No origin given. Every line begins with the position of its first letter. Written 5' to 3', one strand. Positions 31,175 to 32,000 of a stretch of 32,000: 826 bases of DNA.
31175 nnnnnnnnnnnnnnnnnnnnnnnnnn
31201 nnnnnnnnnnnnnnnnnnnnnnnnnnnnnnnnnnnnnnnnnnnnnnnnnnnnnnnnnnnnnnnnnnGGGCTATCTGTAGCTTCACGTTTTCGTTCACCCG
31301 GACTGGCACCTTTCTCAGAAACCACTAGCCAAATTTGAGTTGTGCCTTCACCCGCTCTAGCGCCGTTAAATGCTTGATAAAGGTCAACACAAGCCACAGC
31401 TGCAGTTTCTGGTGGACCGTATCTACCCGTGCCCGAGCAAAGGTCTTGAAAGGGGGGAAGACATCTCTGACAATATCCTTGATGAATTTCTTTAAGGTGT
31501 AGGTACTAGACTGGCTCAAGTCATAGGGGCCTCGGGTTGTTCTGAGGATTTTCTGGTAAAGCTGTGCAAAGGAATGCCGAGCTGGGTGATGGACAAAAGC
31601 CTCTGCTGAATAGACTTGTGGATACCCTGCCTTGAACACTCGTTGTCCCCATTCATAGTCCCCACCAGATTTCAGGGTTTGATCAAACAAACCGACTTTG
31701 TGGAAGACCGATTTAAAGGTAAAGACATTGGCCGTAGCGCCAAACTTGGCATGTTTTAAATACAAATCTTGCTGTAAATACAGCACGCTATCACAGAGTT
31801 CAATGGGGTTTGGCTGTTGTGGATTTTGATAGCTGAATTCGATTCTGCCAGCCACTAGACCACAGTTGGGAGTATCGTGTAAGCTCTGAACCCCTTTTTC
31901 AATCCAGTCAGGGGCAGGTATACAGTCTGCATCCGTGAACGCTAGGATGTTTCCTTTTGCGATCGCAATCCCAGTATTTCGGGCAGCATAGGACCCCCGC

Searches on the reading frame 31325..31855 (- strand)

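Call 4: search_protein_families(library=pfam, proteins=[window:31325-31855:-], max_evalue=1)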
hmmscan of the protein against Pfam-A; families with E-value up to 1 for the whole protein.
window:31325-31855:- (176 aa): 1 family
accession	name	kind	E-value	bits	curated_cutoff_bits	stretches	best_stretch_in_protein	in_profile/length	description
PF13632.12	Glyco_trans_2_3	-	0.025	14.8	27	1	29-109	62-142/198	Glycosyl transferase family group 2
